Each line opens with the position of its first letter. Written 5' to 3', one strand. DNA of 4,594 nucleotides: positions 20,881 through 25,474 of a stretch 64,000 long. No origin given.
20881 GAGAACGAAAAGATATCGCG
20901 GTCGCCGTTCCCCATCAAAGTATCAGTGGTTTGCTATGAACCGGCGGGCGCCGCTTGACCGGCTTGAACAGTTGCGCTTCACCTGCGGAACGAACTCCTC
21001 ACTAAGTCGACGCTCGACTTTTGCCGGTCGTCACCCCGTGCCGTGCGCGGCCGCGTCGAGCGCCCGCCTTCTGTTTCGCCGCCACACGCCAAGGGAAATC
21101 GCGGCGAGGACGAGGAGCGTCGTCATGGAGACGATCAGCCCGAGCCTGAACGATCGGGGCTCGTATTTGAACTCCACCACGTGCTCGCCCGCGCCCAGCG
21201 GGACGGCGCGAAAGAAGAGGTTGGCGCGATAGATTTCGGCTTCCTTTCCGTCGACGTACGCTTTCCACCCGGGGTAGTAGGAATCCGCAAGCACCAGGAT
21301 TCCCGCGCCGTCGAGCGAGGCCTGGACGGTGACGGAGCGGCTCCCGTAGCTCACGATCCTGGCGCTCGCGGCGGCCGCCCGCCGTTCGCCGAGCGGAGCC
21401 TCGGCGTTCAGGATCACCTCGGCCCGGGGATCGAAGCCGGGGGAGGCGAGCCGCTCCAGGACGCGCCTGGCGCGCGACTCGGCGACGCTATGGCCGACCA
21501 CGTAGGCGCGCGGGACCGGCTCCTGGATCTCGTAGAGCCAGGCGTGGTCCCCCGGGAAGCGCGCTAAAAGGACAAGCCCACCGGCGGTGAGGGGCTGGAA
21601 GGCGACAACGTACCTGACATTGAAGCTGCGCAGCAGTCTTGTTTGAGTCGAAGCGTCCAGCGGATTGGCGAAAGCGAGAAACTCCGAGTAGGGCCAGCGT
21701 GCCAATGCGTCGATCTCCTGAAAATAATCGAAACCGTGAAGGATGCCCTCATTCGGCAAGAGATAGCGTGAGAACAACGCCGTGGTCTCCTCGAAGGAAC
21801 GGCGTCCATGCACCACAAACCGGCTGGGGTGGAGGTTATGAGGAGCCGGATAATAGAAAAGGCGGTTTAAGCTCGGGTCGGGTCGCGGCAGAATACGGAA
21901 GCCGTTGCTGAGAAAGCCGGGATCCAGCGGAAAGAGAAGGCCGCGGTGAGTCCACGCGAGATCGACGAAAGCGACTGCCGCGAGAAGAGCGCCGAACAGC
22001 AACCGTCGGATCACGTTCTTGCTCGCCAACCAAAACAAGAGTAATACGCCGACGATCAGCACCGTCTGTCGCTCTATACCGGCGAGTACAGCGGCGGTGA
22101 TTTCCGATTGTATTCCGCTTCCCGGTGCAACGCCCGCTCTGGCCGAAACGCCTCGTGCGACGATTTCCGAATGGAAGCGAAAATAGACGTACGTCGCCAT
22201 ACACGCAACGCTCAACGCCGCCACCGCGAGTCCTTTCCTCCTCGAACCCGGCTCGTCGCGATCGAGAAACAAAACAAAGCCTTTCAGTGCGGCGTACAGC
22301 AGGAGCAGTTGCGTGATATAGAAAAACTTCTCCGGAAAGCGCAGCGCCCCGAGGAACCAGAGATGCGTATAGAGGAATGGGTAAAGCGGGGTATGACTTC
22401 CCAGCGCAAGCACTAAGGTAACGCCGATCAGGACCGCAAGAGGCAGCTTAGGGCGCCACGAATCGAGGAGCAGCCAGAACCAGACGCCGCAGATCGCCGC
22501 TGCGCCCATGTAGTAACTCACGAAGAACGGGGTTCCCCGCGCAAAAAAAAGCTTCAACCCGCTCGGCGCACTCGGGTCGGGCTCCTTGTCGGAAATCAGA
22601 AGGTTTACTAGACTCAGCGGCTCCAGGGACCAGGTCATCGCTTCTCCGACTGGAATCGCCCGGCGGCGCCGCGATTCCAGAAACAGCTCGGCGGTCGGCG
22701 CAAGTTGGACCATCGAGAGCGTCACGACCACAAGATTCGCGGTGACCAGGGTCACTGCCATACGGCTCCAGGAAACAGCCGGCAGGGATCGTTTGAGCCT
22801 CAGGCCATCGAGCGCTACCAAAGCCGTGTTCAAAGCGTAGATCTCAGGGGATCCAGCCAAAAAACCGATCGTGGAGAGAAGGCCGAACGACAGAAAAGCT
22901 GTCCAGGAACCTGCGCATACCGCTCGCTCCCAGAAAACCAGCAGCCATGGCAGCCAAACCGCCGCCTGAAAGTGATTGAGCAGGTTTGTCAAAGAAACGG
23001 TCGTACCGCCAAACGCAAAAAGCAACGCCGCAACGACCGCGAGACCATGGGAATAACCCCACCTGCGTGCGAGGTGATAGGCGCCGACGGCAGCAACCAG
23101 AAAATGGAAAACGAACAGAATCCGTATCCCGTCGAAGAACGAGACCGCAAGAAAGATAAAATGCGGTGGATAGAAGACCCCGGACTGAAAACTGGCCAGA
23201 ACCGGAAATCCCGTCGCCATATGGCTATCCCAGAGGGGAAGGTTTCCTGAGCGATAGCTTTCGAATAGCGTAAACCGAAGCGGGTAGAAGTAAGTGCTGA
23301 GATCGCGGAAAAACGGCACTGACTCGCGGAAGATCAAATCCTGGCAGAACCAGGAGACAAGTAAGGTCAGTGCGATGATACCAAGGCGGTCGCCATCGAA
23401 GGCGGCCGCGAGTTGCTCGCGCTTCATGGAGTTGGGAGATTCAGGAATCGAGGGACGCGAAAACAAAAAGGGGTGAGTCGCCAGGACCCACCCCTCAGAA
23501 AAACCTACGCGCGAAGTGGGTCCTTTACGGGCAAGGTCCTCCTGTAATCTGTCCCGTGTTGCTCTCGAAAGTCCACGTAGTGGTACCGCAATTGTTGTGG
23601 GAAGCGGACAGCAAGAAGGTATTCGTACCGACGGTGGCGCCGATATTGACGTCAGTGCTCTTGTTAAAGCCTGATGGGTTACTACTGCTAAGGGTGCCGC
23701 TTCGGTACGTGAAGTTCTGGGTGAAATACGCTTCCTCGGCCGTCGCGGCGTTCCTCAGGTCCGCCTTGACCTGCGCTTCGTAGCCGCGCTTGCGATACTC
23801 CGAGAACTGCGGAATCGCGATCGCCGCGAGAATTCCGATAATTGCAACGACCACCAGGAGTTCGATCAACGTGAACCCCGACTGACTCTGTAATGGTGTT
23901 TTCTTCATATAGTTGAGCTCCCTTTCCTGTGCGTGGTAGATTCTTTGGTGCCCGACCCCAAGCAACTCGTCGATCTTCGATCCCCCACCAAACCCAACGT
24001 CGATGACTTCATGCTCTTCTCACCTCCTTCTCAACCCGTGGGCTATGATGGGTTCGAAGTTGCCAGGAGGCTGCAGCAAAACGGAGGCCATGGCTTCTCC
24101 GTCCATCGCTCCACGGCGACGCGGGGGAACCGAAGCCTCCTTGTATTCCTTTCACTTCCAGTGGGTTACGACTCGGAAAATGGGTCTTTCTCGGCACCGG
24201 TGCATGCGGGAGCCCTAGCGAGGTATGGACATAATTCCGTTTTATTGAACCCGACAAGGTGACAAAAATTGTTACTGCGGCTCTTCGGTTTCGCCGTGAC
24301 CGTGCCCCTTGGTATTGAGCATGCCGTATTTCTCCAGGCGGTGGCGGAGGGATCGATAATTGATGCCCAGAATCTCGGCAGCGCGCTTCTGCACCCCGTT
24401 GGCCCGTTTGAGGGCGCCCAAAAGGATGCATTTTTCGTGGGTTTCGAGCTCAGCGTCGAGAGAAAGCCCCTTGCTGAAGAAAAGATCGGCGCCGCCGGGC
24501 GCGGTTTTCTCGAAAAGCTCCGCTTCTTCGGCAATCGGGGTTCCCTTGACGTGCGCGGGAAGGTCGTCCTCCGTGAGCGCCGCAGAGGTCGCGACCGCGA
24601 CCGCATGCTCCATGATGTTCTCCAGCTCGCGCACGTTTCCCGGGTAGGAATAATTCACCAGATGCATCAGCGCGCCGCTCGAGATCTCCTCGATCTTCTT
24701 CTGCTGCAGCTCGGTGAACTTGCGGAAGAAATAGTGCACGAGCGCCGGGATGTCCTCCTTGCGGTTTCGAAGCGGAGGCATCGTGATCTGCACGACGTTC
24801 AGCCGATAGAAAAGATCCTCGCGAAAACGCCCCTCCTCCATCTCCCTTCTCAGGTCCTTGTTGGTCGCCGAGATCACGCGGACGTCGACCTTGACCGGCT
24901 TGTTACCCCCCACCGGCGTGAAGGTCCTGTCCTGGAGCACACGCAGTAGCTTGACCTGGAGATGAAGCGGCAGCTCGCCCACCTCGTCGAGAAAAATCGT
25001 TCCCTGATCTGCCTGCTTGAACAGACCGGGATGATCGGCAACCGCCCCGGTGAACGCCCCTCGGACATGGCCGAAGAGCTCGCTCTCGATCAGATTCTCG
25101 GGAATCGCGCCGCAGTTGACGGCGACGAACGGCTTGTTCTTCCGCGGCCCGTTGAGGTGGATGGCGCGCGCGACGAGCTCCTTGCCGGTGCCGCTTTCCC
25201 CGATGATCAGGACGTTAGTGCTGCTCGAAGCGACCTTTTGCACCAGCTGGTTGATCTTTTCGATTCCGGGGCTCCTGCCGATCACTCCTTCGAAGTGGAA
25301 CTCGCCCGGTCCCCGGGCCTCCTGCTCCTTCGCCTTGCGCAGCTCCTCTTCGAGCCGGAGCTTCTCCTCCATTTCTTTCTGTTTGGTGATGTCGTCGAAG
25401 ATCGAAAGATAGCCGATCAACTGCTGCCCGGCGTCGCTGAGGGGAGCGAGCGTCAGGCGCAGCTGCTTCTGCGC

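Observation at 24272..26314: One-component PilS-PilR fusion: six-TM PilS-like sensor + PAS joined directly to a sigma-54 AAA+/HTH activator, immediately upstream of pilA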

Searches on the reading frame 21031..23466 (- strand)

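Call 3: search_protein_families(library=pfam, proteins=[window:21031-23466:-], max_evalue=0.01)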
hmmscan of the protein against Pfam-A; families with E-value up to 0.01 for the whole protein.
window:21031-23466:- (811 aa): 2 families
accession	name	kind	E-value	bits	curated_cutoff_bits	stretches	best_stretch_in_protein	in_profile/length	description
PF09586.16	YfhO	-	3e-12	46.2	28.5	1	702-780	756-835/835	Bacterial membrane protein YfhO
PF13231.12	PMT_2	-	0.0083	16.8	26.1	1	112-236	22-145/160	Dolichyl-phosphate-mannose-protein mannosyltransferase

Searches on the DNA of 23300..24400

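Call 59: search_rna_families(source=window, start=23300, end=24400, threshold=evalue, max_evalue=1)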
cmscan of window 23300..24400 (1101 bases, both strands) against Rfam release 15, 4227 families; matches with E-value up to 1: 0.
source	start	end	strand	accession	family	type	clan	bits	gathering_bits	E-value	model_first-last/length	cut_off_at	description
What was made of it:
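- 24020..24029 (-): Conserved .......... element in the pilA 5' leader. Function unknown. No Rfam match (call 59).
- Tried and rejected: Rfam has no match in 23300-24400 (call 59).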

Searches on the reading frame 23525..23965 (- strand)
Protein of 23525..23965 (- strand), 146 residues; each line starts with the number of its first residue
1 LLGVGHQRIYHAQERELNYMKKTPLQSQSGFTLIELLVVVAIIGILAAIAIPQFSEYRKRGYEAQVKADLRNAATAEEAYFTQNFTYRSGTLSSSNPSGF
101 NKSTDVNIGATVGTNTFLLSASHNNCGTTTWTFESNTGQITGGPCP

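Call 3: search_protein_families(library=pfam, proteins=[window:23525-23965:-], max_evalue=0.01)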
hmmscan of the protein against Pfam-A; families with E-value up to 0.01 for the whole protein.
window:23525-23965:- (146 aa): 2 families
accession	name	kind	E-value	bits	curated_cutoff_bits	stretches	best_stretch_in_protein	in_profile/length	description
PF07963.17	N_methyl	-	2.4e-09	36.8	21.2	1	27-51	3-27/27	Prokaryotic N-terminal methylation motif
PF16732.10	ComP_DUS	-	3.9e-06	28.1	27.3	1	52-124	1-75/87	Type IV minor pilin ComP, DNA uptake sequence receptor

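Call 4: search_protein_families(library=ncbifam, proteins=[window:23525-23965:-], max_evalue=0.01)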
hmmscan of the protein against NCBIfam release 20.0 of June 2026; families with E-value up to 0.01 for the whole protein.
window:23525-23965:- (146 aa): 12 families
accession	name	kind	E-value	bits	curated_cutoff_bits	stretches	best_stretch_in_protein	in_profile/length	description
NF041775.1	typeIV_PilA_Myxo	equivalog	8.4e-15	55.3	400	1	29-88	11-70/214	type IV pilin protein PilA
TIGR01710.1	typeII_sec_gspG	equivalog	3.9e-10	39.9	88.85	1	29-88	1-60/134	type II secretion system major pseudopilin GspG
NF007862.0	PRK10574.1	equivalog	7.9e-10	39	138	1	26-60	2-36/145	prepilin peptidase-dependent pilin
TIGR02532.1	IV_pilin_GFxxxE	domain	1.6e-09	37.2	16.3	1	28-51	1-24/24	prepilin-type N-terminal cleavage/methylation domain-containing protein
TIGR01708.2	typeII_sec_gspH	equivalog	6.2e-08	32.8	80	1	28-61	1-34/169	type II secretion system minor pseudopilin GspH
NF040999.1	pilin_ComGC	equivalog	1.6e-06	28.2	75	1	28-60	1-33/84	competence type IV pilus major pilin ComGC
NF007800.0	PRK10506.1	equivalog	4.2e-06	26.7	158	1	24-67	4-47/163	prepilin peptidase-dependent protein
NF041013.1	T4P_ComGE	equivalog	4.7e-06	26.6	49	1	27-74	2-49/83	competence type IV pilus minor pilin ComGE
TIGR02596.1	TIGR02596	subfamily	0.00019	21.6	70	1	31-54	1-24/196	Verru_Chthon cassette protein D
NF040982.1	ComGD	equivalog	0.0032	17.9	70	1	28-60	1-37/139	competence type IV pilus minor pilin ComGD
TIGR02599.1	TIGR02599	subfamily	0.0033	16.7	256.5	1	30-138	1-107/361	Verru_Chthon cassette protein C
TIGR01707.1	gspI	equivalog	0.0068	16.9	44.35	1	30-56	1-27/101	type II secretion system minor pseudopilin GspI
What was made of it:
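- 23525..23908 (-): pilA, a type IVa major pilin. The prepilin is 127 aa with an 11-residue leader, and the mature protein carries E5 and P22. Pfam N_methyl and NCBIfam pilin hits (calls 3, 4).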

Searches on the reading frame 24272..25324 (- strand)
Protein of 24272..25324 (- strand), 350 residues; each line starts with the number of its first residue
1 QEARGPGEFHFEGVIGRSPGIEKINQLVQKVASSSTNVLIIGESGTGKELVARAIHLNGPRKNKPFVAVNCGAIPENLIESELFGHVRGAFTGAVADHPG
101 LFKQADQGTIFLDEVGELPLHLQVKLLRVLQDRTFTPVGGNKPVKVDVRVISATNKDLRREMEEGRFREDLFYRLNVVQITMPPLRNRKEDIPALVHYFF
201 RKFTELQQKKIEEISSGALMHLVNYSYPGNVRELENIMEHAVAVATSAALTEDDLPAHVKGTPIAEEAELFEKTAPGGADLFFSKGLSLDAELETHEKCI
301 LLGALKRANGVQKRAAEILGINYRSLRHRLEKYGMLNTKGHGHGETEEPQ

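Call 24: search_solved_structures(query=window:24272-25324:-, max_evalue=1e-20)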
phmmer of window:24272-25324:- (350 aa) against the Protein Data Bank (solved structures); distinct sequences matched with E-value up to 1e-20: 35.
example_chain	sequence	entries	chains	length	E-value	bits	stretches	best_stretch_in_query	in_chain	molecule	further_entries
9qq6_C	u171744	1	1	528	4.3e-82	279.4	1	7-343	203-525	Nif-specific regulatory protein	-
8p53_C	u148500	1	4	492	1.4e-80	274.4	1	10-336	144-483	Transcriptional regulator FleQ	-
1ojl_A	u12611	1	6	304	1e-78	268.3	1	14-267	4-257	TRANSCRIPTIONAL REGULATORY PROTEIN ZRAR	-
5exx_A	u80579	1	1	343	2.5e-78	267.1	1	11-330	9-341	Transcriptional regulator FleQ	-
6jdi_A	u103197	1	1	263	3.2e-77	263.4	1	9-256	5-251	Nitrogen assimilation regulatory protein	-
6j7e_A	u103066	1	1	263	1.6e-76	261.1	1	9-256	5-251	Nitrogen assimilation regulatory protein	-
7ejw_C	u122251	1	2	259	1.8e-76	260.9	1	9-250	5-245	Transcriptional regulator FleQ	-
5exp_A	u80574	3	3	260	2.3e-76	260.6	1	11-247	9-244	Transcriptional regulator FleQ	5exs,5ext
6jdl_A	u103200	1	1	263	4.1e-76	259.8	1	9-256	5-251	Nitrogen assimilation regulatory protein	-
8pb9_D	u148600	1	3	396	6.2e-76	259.2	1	10-246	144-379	Transcriptional regulator FleQ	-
4l4u_A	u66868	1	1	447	1.5e-73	251.4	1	12-256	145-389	Transcriptional regulator (NtrC family)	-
26jl_A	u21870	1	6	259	4.8e-73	249.7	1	14-257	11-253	Flagellar regulatory protein A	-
3dzd_A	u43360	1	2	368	2.8e-72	247.1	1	12-245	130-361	Transcriptional regulator (NtrC family)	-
6iy8_A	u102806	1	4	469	4.1e-70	240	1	13-244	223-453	Positive regulator CapR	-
1ny6_A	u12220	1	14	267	1.2e-69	238.5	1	12-249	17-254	transcriptional regulator (NtrC family)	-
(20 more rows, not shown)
